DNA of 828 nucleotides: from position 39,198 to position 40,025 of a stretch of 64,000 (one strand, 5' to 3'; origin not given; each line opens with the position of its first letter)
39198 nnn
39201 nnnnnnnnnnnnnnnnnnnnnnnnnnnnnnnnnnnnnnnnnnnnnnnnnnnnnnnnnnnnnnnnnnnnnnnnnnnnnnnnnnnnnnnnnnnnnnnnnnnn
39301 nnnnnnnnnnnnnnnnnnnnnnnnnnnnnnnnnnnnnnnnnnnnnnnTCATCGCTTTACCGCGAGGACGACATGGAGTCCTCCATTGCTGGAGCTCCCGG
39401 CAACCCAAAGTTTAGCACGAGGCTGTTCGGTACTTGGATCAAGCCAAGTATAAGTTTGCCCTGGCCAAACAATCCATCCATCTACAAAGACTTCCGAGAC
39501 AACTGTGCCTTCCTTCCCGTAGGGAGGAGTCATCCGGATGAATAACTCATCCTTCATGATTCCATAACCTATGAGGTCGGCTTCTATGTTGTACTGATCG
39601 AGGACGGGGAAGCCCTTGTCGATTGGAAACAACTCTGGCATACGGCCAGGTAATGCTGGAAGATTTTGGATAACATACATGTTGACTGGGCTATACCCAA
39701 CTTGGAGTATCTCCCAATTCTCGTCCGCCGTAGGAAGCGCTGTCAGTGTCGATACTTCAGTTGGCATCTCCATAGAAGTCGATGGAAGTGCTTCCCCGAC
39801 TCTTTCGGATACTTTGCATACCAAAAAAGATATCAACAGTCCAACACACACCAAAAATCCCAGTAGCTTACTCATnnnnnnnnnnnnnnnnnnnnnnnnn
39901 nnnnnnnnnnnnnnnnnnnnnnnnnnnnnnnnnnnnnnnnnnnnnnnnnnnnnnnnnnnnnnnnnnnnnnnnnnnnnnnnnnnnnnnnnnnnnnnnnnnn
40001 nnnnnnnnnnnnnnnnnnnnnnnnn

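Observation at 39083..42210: Tandemly duplicated expression cassette whose non-coding flanks are conserved far better than the coding sequence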

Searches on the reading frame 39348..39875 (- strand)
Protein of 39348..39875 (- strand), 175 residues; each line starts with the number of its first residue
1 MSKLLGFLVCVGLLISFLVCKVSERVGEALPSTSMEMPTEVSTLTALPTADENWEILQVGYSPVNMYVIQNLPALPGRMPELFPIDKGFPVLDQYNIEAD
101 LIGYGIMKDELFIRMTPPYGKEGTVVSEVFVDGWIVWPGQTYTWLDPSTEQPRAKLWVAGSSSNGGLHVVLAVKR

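Call 18: search_protein_families(library=pfam, proteins=[window:39351-39875:-], max_evalue=1)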
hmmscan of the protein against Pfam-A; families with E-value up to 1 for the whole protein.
window:39351-39875:- (175 aa): 0 families

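Call 19: find_encoding_contigs(protein=window:39348-39875:-, flank=10000, max_places=10)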
Protein window:39348-39875:- (175 aa): 24 contigs read that carry it; 5 places shown.
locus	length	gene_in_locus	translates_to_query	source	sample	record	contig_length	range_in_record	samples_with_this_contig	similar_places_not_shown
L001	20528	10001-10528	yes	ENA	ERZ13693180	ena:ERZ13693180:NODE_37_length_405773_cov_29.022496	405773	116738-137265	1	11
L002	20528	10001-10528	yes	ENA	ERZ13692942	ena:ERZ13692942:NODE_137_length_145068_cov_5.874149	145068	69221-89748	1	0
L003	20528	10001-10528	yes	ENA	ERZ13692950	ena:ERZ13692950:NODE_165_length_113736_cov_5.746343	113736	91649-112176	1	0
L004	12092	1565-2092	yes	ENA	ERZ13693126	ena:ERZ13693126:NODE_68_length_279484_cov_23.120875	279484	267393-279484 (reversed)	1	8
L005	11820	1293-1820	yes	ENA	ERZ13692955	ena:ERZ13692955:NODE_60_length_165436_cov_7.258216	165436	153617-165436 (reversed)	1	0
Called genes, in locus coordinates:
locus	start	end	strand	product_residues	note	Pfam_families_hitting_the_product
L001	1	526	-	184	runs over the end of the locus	-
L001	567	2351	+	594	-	PF00009:GTP_EFTU, PF03144:GTP_EFTU_D2, PF22042:EF-G_D2 (weak), PF00679:EFG_C, PF06421:LepA_C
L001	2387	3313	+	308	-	PF01073:3Beta_HSD, PF01370:Epimerase, PF02719:Polysacc_synt_2, PF04321:RmlD_sub_bind, PF07993:NAD_binding_4 (faint), PF13460:NAD_binding_10 (weak), PF16363:GDP_Man_Dehyd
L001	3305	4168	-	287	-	-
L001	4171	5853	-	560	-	PF00753:Lactamase_B, PF12706:Lactamase_B_2, PF07521:RMMBL (faint), PF22505:RNase_J_b_CASP, PF17770:RNase_J_C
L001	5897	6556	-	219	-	PF03167:UDG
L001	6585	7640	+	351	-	PF02463:SMC_N, PF13175:AAA_15, PF13476:AAA_23, PF13304:AAA_21 (weak)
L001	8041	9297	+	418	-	-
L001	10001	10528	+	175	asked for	-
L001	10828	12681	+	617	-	PF01411:tRNA-synt_2c, PF07973:tRNA_SAD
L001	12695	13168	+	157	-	-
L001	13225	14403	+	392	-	PF11104:PilM_2 (weak), PF06723:MreB_Mbl (weak), PF14450:FtsA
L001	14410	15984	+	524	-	PF21110:GlxA (weak)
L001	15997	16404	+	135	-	PF03652:RuvX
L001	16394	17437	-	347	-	PF00768:Peptidase_S11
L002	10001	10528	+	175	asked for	-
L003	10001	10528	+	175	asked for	-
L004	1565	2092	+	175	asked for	-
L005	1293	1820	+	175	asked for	-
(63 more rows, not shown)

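Call 24: find_homologous_proteins(query=window:39351-39875:-, max_evalue=0.01)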
Query window:39351-39875:- (175 aa): 1 proteins with E <= 0.01 among 60 candidates.
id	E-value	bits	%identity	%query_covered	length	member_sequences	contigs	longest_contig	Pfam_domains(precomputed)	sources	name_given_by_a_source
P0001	2.2e-90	319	100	81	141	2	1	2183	-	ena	-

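Call 41: search_protein_representatives(protein=window:39351-39875:-)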
Query: 175 residues. Proteins with E-value up to 0.001 (for the whole library): 1; up to 1e-10: 1; up to 1e-30: 1. The best 1 are listed.
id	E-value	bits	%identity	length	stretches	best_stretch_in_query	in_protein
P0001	7.1e-91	319.1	100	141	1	35-175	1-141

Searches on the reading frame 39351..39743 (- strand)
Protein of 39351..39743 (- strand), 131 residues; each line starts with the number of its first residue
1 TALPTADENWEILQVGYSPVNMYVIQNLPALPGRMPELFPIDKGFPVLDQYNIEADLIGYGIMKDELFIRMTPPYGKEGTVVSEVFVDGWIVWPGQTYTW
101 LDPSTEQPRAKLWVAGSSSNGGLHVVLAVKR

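Call 67: predict_structure(protein=window:39351-39743:-)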
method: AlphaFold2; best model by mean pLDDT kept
length: 131 residues; sequences in the alignment: 1
mean_pLDDT: 52.5   pTM: 0.50
mean pLDDT of the five models: 52.5, 50.9, 49.4, 48.4, 48.2
residues with pLDDT >= 90: 0; 70-90: 31; 50-70: 33; < 50: 67
segments of 3 or more residues with pLDDT < 50: 18-82
pLDDT, mean of each block of 10 residues (from residue 1): 63 58 42 37 34 30 40 38 55 74 79 65 67 70
secondary structure, 60 per line:
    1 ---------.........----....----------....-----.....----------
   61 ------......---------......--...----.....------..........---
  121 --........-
elements in order: E10-18 E23-26 E37-40 H46-50 E67-72 E82-87 E90-92 E97-101 E108-117 E123-130
